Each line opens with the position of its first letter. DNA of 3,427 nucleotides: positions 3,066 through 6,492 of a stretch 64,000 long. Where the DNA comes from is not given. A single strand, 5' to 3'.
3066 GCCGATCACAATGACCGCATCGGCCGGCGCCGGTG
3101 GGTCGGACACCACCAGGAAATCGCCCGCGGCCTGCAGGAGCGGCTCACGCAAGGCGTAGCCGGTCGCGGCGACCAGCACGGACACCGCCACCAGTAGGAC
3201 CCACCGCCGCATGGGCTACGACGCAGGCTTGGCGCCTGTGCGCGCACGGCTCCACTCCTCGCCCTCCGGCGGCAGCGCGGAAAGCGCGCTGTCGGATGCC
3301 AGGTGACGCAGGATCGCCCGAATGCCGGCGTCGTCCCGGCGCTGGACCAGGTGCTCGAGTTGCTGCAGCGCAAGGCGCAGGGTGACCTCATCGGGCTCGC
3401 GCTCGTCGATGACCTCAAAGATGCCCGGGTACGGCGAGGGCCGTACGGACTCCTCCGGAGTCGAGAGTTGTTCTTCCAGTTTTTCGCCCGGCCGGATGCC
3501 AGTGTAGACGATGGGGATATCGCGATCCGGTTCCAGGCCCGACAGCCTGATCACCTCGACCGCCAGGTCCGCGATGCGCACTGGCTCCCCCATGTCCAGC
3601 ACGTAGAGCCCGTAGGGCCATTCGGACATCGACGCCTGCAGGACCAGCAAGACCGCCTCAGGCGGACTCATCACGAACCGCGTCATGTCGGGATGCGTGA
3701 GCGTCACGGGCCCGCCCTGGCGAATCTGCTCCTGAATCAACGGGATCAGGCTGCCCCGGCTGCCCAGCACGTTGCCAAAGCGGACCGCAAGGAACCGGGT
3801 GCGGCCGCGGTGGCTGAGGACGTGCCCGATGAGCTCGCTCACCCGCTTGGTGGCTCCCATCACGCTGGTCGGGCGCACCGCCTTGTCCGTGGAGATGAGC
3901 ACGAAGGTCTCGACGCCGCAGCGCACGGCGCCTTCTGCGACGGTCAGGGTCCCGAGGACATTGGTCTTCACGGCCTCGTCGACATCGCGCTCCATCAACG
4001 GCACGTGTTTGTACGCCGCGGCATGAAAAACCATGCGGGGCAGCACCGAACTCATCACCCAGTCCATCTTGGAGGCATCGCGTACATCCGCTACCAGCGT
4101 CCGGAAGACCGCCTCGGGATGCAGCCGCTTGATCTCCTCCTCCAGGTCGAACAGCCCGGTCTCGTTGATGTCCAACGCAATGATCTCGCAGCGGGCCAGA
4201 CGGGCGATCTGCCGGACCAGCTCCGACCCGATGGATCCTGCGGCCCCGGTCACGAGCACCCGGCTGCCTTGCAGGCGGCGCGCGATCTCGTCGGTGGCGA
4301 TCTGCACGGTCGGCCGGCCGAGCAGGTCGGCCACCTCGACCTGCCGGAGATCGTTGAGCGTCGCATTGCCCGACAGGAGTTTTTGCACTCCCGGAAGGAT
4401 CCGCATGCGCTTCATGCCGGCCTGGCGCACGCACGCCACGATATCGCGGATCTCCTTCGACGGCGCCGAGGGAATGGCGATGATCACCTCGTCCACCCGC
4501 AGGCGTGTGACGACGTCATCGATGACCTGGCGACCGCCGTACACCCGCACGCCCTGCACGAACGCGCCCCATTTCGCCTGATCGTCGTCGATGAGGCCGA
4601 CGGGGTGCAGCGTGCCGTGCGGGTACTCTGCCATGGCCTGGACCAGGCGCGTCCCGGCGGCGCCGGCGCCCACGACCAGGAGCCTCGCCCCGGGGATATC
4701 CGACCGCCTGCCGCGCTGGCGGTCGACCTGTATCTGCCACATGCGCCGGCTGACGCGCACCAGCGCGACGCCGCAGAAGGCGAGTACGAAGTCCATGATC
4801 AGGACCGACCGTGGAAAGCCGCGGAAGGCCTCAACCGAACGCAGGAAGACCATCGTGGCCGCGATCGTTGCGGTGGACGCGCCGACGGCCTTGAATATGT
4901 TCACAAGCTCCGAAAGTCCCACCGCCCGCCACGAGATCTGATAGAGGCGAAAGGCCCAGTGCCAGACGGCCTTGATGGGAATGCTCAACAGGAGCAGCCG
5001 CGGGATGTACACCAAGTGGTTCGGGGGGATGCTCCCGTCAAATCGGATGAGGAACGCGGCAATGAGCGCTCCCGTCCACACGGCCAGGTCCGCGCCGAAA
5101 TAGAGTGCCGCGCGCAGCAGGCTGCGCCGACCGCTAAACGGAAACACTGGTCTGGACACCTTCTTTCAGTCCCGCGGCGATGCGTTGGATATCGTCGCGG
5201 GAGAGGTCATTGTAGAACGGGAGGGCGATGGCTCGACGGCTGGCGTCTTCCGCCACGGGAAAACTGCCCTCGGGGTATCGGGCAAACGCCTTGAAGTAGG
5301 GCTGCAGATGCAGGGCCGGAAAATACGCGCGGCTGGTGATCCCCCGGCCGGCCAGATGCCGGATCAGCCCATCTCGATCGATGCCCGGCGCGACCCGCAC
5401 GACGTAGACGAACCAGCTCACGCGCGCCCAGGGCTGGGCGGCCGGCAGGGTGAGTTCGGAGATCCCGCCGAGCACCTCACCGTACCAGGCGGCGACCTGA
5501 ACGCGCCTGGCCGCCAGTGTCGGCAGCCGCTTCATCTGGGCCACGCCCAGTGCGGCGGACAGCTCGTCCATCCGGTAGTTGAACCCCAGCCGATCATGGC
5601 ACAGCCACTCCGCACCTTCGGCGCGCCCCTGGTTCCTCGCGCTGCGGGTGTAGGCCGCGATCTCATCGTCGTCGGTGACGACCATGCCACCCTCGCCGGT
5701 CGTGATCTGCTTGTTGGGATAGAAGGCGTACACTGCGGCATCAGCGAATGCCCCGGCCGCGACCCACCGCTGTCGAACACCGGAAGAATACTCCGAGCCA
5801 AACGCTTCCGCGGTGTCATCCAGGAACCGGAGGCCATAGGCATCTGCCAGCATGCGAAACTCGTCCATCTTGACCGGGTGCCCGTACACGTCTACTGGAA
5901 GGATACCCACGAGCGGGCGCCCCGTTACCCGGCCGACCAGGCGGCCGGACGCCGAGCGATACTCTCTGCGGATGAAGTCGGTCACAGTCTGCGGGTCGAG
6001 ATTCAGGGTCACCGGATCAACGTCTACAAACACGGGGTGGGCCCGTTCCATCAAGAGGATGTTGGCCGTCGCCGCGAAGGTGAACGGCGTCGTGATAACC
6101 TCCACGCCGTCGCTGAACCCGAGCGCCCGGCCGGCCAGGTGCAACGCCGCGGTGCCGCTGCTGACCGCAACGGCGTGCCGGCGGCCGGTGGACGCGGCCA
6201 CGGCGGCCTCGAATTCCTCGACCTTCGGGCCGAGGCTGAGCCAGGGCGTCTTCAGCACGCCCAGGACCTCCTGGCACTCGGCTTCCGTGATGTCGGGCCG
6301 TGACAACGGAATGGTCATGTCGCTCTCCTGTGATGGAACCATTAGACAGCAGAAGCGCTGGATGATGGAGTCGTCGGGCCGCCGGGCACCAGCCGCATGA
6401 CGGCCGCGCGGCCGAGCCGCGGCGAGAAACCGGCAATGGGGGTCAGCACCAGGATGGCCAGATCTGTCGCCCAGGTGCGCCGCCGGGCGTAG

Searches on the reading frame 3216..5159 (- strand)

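Call 84: search_protein_families(library=pfam, proteins=[window:3216-5159:-], max_evalue=0.00001)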
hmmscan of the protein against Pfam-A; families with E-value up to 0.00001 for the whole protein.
window:3216-5159:- (647 aa): 7 families
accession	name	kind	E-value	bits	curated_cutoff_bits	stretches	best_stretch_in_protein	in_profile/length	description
PF02719.21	Polysacc_synt_2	-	8.1e-100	334.2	20.2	1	301-583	1-291/293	Polysaccharide biosynthesis protein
PF01370.27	Epimerase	-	4.6e-20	72.5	20.9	1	301-489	1-203/240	NAD dependent epimerase/dehydratase family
PF04321.23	RmlD_sub_bind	-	6e-14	52.2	27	1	300-426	2-103/287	RmlD substrate binding domain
PF13727.12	CoA_binding_3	-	4.7e-13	50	25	1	73-244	6-164/175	CoA-binding domain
PF01073.25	3Beta_HSD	-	7.4e-12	45.3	22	1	302-432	1-124/280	3-beta hydroxysteroid dehydrogenase/isomerase family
PF16363.11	GDP_Man_Dehyd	-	1.2e-11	45.1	27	1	302-425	1-130/332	GDP-mannose 4,6 dehydratase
PF00106.31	adh_short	-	5.3e-06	26.5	26.6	0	301-411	3-119/195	short chain dehydrogenase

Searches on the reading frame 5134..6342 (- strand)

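Call 84: search_protein_families(library=pfam, proteins=[window:5134-6342:-], max_evalue=0.00001)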
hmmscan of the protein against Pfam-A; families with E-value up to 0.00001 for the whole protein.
window:5134-6342:- (402 aa): 1 family
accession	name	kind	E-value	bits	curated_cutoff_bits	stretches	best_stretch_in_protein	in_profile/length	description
PF01041.23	DegT_DnrJ_EryC1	-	2.5e-104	349.8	19.8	1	17-392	2-359/360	DegT/DnrJ/EryC1/StrS aminotransferase family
